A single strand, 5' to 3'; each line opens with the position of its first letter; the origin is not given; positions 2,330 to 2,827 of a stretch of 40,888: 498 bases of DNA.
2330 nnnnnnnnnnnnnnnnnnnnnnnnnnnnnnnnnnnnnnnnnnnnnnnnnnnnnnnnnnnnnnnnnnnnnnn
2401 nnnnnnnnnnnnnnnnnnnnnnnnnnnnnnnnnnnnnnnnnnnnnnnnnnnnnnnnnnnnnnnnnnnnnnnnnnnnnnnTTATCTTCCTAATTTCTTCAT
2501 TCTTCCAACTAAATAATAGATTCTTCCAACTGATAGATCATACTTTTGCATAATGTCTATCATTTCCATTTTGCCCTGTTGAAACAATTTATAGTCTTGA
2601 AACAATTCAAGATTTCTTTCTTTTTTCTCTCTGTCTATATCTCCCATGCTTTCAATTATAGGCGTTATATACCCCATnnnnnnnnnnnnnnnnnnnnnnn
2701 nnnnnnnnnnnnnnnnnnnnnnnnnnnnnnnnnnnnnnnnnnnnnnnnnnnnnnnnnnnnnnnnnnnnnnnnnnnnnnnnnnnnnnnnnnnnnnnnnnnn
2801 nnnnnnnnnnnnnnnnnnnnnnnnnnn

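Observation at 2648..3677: The only plus-strand transcription unit in the genome, fired from a divergent promoter hub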

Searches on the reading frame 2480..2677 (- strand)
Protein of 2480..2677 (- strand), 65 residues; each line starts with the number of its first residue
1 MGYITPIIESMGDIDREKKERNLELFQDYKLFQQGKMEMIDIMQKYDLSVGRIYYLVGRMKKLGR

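Call 12: search_protein_families(library=pfam, proteins=[window:2480-2677:-], max_evalue=0.1)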
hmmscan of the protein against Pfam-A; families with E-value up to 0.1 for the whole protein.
window:2480-2677:- (65 aa): 1 family
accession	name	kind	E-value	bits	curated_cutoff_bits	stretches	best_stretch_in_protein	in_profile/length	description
PF08765.17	Mor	-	0.0081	16.6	24.9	1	17-63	57-98/107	Mor transcription activator family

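Call 41: search_protein_families(library=phrogs, proteins=[window:2480-2677:-], max_evalue=0.001)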
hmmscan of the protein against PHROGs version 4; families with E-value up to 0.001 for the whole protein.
window:2480-2677:- (65 aa): 0 families

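Call 78: search_solved_structures(query=A6, max_evalue=10, show_alignments=2)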
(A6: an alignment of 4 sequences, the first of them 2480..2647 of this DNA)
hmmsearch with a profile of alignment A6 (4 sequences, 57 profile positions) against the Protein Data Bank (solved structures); distinct sequences matched with E-value up to 10: 18.
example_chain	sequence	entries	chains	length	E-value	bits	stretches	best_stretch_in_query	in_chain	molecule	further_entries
6mol_A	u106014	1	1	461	5.8e-08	35.7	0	23-36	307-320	Monoextended DARPin R12 (M_R12)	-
2bkk_B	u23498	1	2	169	0.23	14.6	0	23-37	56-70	DESIGNED ANKYRIN REPEAT INHIBITOR AR_3A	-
9l0x_G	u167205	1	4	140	0.35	14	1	28-54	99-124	Late transcription activator C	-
7mxi_C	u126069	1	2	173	0.36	14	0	23-36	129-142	DARPin E3_53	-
9vw8_J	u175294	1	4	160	0.45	13.7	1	28-54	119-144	Late transcription activator C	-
5ma5_A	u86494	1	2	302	0.64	13.2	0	23-37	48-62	K11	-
3lpm_A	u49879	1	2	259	0.66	13.1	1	28-49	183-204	Putative methyltransferase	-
5mak_A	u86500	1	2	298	0.66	13.1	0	23-37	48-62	R7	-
5ma4_A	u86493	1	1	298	0.69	13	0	23-37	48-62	K7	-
5ma3_A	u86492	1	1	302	0.71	13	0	23-37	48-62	R11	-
5ma9_A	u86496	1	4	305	0.74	13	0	23-37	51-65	R11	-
5ooy_A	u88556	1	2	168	0.95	12.6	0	24-37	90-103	DARPin VHAH-1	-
9f22_B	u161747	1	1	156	1.2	12.2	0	24-36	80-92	DARPin DP1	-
5ma6_B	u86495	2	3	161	1.4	12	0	23-37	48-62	3G124nc | GA-binding protein subunit beta-1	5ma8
4lsz_E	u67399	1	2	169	1.5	12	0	23-37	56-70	DARPin D7.18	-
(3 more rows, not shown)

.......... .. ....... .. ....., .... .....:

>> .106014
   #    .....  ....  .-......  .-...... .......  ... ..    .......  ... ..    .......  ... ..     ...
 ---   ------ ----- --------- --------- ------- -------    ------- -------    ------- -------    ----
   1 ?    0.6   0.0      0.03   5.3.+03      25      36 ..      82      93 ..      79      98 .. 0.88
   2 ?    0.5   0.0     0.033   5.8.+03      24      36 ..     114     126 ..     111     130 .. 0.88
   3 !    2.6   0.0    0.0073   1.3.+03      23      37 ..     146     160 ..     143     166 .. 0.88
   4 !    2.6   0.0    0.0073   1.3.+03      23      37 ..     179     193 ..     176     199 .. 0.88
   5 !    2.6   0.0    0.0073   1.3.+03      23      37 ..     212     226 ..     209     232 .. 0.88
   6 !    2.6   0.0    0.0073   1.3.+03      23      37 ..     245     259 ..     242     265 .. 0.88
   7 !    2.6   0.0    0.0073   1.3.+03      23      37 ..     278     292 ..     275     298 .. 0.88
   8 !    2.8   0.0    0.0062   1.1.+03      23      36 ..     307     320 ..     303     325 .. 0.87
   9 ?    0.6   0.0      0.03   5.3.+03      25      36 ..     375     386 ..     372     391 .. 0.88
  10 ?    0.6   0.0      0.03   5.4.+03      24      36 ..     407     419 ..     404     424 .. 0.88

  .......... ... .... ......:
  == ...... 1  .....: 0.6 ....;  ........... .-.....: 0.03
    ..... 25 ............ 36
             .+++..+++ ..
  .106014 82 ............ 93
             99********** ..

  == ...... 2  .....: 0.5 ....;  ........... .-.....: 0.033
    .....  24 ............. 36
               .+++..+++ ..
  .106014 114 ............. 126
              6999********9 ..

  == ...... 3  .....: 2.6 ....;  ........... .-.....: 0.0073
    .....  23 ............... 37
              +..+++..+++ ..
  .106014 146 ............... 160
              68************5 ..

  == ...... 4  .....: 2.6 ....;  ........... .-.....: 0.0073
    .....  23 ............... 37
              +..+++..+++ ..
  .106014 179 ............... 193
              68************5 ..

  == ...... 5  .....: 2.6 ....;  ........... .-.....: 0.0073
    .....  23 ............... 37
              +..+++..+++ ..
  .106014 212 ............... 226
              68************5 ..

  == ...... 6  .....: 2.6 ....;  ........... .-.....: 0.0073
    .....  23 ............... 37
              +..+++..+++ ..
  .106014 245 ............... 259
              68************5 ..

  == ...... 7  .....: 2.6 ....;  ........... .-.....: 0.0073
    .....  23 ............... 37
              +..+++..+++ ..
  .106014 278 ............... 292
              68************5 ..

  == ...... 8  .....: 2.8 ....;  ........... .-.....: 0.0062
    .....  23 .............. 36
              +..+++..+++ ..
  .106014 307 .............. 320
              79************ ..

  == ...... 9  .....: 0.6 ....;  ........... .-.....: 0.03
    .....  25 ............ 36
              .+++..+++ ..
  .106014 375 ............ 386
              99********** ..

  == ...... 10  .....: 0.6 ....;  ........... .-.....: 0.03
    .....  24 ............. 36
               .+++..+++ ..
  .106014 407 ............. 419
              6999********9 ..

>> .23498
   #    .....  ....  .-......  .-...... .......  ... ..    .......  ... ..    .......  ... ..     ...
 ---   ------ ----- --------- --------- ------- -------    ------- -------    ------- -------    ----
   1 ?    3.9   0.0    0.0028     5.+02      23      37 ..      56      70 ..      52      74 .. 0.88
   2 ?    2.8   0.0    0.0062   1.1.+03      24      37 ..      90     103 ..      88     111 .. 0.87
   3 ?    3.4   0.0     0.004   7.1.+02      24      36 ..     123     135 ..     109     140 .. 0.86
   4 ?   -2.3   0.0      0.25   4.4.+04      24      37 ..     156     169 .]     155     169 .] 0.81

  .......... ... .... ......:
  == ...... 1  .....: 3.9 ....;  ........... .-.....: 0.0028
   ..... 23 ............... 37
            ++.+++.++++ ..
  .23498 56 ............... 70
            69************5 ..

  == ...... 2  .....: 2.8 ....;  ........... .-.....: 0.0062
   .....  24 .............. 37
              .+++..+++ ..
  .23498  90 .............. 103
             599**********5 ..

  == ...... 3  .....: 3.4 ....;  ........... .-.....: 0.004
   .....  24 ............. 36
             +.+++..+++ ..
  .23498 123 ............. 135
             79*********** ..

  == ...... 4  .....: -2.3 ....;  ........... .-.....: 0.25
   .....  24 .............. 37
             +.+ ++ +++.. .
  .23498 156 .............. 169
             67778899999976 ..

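Call 79: search_protein_families(library=pfam, alignment_id=A6, max_evalue=1)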
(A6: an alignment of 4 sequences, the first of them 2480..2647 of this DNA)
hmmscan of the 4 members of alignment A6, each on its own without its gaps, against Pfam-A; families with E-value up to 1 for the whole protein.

A. member 1, window:2480-2647:- (55 aa): 1 family
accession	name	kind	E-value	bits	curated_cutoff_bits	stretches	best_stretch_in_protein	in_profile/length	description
PF08765.17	Mor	-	0.0052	17.2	24.9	1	7-53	57-98/107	Mor transcription activator family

B. families by the number of members that match (of 4 scanned): 9 families
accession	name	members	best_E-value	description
PF08765.17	Mor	4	1.2e-05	Mor transcription activator family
PF13518.12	HTH_28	2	0.0036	Helix-turn-helix domain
PF13412.12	HTH_24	1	0.0028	Winged helix-turn-helix DNA-binding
PF24064.2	HTH_NPRL3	1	0.072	GATOR1 complex protein NPRL3, C-terminal HTH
PF05043.19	Mga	1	0.075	Mga helix-turn-helix domain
PF02796.21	HTH_7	1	0.081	Helix-turn-helix domain of resolvase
PF13443.12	HTH_26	1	0.12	Cro/C1-type HTH DNA-binding domain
PF09435.16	DUF2015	1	0.15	Fungal protein of unknown function (DUF2015)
PF21698.3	Spo16_C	1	0.25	Spo16 protein, C-terminal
